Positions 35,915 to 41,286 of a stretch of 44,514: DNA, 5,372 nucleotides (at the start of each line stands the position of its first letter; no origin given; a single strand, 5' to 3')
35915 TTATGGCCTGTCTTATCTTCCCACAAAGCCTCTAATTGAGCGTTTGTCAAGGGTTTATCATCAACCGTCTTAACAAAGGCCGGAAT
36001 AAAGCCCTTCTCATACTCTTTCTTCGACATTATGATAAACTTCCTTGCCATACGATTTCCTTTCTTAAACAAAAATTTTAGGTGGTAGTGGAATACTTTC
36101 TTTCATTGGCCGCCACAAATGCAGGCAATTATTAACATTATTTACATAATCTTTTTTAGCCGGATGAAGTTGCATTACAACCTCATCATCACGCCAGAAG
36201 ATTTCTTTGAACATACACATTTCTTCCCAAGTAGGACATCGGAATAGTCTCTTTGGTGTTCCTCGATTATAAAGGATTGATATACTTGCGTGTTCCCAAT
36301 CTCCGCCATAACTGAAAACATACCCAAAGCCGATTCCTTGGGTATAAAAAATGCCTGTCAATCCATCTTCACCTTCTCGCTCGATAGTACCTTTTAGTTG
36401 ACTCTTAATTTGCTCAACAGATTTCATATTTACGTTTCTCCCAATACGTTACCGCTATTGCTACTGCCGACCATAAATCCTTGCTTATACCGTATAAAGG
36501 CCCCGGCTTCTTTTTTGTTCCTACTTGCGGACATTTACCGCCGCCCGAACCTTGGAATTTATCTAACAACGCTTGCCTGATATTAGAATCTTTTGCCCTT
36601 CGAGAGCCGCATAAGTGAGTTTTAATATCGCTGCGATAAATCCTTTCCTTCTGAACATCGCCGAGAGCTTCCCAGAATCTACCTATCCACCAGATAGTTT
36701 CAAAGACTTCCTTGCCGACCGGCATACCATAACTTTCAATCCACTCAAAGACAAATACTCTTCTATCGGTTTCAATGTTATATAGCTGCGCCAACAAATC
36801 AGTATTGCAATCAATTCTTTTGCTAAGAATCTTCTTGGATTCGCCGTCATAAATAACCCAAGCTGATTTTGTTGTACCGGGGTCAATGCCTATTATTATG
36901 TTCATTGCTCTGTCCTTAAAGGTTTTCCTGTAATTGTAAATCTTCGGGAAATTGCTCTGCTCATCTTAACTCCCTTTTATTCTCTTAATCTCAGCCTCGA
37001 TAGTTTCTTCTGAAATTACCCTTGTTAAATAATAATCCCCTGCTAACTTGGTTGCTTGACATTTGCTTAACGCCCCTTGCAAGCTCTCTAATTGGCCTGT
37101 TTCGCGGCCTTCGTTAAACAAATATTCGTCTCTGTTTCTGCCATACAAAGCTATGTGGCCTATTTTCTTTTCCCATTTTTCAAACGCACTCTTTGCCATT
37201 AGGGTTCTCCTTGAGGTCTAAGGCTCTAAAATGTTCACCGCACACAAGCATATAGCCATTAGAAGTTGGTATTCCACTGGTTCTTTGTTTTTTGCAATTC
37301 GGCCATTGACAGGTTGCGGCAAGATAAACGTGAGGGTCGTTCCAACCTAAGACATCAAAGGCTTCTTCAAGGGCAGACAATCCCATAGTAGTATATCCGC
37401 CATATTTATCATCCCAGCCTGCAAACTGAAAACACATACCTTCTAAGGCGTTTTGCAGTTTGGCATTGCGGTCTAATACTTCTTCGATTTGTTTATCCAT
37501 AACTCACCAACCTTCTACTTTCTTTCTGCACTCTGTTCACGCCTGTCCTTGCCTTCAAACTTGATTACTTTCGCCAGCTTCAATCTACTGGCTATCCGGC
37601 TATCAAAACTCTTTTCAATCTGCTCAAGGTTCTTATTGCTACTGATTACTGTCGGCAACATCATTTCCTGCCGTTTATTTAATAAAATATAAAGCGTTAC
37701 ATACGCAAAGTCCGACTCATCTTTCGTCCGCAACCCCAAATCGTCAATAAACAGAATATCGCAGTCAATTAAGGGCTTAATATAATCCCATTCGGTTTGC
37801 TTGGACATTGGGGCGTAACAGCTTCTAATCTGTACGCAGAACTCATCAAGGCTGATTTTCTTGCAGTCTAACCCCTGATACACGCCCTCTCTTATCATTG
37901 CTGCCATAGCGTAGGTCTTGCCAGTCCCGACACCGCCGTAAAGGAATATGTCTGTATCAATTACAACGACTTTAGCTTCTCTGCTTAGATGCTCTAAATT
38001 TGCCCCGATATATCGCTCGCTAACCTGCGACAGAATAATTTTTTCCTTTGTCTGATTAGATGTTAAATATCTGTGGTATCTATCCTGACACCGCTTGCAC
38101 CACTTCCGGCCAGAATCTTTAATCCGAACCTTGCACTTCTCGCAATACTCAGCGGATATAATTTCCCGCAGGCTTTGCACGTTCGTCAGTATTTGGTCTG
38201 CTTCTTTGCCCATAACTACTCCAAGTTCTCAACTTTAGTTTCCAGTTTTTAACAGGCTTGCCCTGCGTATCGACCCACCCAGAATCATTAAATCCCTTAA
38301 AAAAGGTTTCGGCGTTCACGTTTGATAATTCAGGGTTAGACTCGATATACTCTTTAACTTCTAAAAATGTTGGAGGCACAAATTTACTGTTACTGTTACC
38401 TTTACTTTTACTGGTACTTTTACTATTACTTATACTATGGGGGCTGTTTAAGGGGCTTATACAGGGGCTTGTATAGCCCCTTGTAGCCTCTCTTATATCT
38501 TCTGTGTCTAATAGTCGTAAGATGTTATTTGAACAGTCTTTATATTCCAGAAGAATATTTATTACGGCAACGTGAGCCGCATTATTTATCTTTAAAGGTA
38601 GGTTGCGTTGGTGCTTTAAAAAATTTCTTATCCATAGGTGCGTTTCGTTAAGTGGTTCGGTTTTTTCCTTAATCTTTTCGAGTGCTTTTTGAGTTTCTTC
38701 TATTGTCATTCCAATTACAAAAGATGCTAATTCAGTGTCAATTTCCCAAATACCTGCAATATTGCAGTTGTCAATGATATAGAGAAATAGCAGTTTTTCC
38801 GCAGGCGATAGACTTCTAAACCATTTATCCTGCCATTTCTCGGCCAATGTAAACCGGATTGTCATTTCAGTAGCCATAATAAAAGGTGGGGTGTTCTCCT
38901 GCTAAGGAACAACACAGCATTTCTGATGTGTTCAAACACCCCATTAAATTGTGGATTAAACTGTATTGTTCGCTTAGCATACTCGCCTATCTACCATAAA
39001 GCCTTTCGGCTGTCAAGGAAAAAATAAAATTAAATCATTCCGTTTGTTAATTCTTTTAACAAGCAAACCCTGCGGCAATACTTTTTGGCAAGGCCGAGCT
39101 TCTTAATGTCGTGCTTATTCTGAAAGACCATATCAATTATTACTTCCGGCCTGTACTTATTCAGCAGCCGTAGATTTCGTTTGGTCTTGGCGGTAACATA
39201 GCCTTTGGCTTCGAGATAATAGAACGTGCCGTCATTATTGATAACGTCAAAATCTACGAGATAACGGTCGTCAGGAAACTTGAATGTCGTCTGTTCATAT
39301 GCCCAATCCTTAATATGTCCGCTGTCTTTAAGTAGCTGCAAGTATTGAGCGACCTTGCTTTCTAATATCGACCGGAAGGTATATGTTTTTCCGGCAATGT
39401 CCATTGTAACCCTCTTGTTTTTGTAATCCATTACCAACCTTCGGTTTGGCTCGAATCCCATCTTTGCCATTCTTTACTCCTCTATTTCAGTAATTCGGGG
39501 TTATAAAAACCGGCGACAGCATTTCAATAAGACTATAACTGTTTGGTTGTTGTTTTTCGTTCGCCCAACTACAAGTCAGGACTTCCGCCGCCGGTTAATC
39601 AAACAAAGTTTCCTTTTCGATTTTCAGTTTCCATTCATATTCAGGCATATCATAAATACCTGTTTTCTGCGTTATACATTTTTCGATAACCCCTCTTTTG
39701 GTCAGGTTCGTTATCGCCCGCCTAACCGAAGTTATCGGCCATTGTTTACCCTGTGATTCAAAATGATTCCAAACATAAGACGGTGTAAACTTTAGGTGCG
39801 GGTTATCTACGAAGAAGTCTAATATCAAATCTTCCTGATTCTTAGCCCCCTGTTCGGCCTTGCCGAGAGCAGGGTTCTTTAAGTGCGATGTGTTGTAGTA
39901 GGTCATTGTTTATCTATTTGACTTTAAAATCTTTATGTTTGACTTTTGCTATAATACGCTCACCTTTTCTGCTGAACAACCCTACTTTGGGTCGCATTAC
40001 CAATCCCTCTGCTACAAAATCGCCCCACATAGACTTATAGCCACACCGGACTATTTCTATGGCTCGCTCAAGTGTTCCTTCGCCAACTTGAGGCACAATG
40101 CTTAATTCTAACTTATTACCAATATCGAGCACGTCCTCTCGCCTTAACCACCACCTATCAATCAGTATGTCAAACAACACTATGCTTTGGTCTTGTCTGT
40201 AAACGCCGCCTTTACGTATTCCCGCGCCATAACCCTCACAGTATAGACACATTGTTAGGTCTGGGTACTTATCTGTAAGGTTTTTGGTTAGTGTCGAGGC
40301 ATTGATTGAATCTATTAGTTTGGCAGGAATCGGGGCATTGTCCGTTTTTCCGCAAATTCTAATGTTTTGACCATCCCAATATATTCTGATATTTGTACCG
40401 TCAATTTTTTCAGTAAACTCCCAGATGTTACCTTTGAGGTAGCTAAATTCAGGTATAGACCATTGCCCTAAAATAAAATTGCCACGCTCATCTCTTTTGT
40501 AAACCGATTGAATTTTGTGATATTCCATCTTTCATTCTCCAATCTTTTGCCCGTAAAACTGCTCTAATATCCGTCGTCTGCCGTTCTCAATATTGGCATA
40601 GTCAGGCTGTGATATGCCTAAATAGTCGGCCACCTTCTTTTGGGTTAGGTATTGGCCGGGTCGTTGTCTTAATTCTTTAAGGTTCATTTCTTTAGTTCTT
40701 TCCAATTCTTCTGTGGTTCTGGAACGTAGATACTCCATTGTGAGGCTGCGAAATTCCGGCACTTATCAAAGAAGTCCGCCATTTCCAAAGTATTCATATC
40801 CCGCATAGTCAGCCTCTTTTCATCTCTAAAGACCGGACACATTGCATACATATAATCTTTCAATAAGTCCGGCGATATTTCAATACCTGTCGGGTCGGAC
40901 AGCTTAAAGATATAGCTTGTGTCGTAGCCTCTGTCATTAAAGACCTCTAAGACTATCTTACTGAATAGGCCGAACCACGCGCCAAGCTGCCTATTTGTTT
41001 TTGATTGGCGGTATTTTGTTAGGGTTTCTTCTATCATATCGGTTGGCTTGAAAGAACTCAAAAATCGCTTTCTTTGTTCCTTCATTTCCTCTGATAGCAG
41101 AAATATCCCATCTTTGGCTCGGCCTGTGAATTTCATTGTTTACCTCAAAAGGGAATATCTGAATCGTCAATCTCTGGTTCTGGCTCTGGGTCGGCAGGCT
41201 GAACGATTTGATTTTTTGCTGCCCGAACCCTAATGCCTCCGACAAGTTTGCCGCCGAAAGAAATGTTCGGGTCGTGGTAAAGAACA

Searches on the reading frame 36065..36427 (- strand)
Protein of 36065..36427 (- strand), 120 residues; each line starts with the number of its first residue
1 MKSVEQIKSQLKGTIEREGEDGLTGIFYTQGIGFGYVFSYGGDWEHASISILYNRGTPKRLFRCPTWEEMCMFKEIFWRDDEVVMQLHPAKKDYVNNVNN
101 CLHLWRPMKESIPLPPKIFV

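Call 9: search_protein_families(library=pfam, proteins=[window:36065-36427:-], max_evalue=0.01)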
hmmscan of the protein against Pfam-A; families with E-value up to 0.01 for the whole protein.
window:36065-36427:- (120 aa): 1 family
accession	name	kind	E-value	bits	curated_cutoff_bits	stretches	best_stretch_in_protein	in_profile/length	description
PF24746.1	DUF7694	-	1.7e-24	85.9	27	1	37-108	2-65/66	Domain of unknown function (DUF7694)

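Call 10: search_protein_families(library=phrogs, proteins=[window:36065-36427:-], max_evalue=0.001)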
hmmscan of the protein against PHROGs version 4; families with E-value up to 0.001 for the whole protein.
window:36065-36427:- (120 aa): 1 family
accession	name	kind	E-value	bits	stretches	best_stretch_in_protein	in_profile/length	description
phrog_7839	-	unknown function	2.3e-22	80.5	1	37-120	58-133/136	-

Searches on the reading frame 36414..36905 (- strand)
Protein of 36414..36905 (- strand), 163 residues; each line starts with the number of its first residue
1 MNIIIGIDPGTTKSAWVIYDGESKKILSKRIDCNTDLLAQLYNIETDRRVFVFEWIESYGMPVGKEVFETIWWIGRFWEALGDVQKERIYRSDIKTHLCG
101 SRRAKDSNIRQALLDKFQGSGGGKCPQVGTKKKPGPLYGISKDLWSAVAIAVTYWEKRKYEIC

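Call 9: search_protein_families(library=pfam, proteins=[window:36414-36905:-], max_evalue=0.01)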
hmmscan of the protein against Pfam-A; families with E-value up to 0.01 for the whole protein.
window:36414-36905:- (163 aa): 0 families

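Call 10: search_protein_families(library=phrogs, proteins=[window:36414-36905:-], max_evalue=0.001)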
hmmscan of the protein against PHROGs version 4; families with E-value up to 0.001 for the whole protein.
window:36414-36905:- (163 aa): 1 family
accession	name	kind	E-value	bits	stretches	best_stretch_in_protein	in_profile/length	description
phrog_1770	-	DNA, RNA and nucleotide metabolism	2.8e-17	64.1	1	1-161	3-152/158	Holliday junction resolvase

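Call 13: find_related_loci(query=window:36414-36905:-, collection=viral_contigs, flank=10000)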
Query window:36414-36905:- (163 aa) in viral_contigs; peptide patterns used: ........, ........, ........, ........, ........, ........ (x = any residue, [..] = any of these).
1 stretches matched a pattern; 1 encode a relative of the query (tblastn E <= 1e-3); 1 distinct loci.
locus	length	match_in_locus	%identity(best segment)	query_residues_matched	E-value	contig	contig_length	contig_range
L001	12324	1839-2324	50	4-159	1e-48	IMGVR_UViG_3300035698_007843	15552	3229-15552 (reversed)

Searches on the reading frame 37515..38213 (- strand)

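Call 9: search_protein_families(library=pfam, proteins=[window:37515-38213:-], max_evalue=0.01)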
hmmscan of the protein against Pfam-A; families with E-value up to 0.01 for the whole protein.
window:37515-38213:- (232 aa): 4 families
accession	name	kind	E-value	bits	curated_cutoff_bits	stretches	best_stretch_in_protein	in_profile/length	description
PF01695.23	IstB_IS21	-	1.3e-08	35.1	24.1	1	87-204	93-204/238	IstB-like ATP binding protein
PF00308.24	Bac_DnaA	-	8.5e-08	33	23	1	89-213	37-157/162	Bacterial DnaA ATPAse domain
PF00004.35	AAA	-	0.00026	21.9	21.2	1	89-211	1-127/131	ATPase family associated with various cellular activities (AAA)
PF03969.22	AFG1_ATPase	-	0.0035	16.8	27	1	82-147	57-118/361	AFG1-like ATPase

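Call 10: search_protein_families(library=phrogs, proteins=[window:37515-38213:-], max_evalue=0.001)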
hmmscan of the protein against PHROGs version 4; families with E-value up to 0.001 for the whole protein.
window:37515-38213:- (232 aa): 4 families
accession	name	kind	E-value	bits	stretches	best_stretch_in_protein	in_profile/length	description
phrog_50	-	DNA, RNA and nucleotide metabolism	1.6e-32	114.3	1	15-231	269-516/570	DnaC-like helicase loader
phrog_3277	-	DNA, RNA and nucleotide metabolism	1.9e-21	77.6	1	88-229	12-157/168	DnaC-like helicase loader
phrog_26922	-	DNA, RNA and nucleotide metabolism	2.9e-07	32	1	148-212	9-71/92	DnaC-like helicase loader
phrog_15321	-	unknown function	2.9e-06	28.4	1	148-226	5-89/93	-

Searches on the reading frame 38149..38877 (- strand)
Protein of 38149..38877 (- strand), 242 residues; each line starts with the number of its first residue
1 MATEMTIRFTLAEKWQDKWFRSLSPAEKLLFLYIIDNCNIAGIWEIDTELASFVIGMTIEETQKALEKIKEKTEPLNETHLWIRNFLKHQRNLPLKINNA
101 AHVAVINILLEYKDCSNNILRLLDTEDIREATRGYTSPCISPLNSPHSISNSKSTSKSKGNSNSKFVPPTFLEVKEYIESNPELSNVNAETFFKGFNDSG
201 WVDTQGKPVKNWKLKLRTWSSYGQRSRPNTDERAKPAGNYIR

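Call 9: search_protein_families(library=pfam, proteins=[window:38149-38877:-], max_evalue=0.01)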
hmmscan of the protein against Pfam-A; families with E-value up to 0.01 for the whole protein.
window:38149-38877:- (242 aa): 0 families

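Call 10: search_protein_families(library=phrogs, proteins=[window:38149-38877:-], max_evalue=0.001)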
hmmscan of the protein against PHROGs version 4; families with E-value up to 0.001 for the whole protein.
window:38149-38877:- (242 aa): 2 families
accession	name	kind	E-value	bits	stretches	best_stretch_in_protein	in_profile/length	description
phrog_15768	-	unknown function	7.6e-08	33.6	1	150-231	112-192/228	-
phrog_1701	-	DNA, RNA and nucleotide metabolism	0.00025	21.9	1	15-104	12-105/323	DnaD-like helicase loader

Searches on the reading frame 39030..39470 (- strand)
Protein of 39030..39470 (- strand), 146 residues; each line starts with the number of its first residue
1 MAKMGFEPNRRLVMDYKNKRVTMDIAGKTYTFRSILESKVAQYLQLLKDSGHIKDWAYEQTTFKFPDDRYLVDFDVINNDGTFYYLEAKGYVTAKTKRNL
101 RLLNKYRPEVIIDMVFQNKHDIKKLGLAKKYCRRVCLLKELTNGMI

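Call 9: search_protein_families(library=pfam, proteins=[window:39030-39470:-], max_evalue=0.01)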
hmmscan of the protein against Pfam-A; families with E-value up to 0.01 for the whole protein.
window:39030-39470:- (146 aa): 2 families
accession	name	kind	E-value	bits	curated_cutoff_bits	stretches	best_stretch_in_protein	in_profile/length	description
PF05367.17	Phage_endo_I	-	0.00049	20.2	29.1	1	26-120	9-98/149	Phage endonuclease I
PF06356.17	DUF1064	-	0.00068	20.5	24.7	1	16-106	4-100/117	Protein of unknown function (DUF1064)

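Call 10: search_protein_families(library=phrogs, proteins=[window:39030-39470:-], max_evalue=0.001)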
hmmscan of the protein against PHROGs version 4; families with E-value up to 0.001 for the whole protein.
window:39030-39470:- (146 aa): 3 families
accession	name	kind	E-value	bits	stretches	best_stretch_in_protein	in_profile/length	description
phrog_945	-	DNA, RNA and nucleotide metabolism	8.6e-08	33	1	27-121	9-95/145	endonuclease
phrog_190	-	DNA, RNA and nucleotide metabolism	4.5e-07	30.5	1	15-117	177-284/338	Holliday junction resolvase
phrog_21138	-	unknown function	1.1e-06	30.5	1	28-102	11-80/198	-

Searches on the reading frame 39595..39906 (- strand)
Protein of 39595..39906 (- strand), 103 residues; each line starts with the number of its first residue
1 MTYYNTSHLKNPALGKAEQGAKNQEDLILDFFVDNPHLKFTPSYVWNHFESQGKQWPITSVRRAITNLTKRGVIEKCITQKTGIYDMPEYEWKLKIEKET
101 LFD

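Call 9: search_protein_families(library=pfam, proteins=[window:39595-39906:-], max_evalue=0.01)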
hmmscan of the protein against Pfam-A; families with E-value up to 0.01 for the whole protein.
window:39595-39906:- (103 aa): 0 families

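Call 10: search_protein_families(library=phrogs, proteins=[window:39595-39906:-], max_evalue=0.001)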
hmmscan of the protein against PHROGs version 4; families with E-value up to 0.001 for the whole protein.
window:39595-39906:- (103 aa): 1 family
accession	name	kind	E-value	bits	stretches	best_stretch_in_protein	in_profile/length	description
phrog_9069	-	unknown function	1.7e-21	77.2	1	2-94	8-98/99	-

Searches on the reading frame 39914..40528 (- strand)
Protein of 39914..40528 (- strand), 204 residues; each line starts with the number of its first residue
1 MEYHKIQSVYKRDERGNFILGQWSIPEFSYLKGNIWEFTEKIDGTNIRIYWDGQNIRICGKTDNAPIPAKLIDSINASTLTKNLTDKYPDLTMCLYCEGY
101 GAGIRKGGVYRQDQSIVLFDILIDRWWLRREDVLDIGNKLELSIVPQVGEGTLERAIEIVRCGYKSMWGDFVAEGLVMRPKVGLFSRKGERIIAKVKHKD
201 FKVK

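Call 9: search_protein_families(library=pfam, proteins=[window:39914-40528:-], max_evalue=0.01)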
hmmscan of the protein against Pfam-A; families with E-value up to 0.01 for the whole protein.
window:39914-40528:- (204 aa): 1 family
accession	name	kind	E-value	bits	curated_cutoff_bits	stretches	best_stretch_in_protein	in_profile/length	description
PF09414.15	RNA_ligase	-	7.9e-16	59.1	27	1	36-197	3-171/171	RNA ligase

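Call 10: search_protein_families(library=phrogs, proteins=[window:39914-40528:-], max_evalue=0.001)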
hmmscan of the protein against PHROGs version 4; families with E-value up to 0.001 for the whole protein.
window:39914-40528:- (204 aa): 2 families
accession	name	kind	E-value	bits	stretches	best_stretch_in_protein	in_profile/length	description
phrog_548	-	DNA, RNA and nucleotide metabolism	1.8e-16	61.2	1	3-202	6-234/341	RNA ligase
phrog_968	-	DNA, RNA and nucleotide metabolism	8.2e-06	26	0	57-203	249-390/398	RNA ligase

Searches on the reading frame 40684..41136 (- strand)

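Call 63: search_protein_families(library=pfam, proteins=[window:40684-41136:-], max_evalue=0.05)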
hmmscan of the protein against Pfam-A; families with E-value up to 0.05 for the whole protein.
window:40684-41136:- (150 aa): 1 family
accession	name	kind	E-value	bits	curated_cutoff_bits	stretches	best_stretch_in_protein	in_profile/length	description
PF13613.12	HTH_Tnp_4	-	0.011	15.8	27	0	38-56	12-30/53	Helix-turn-helix of DDE superfamily endonuclease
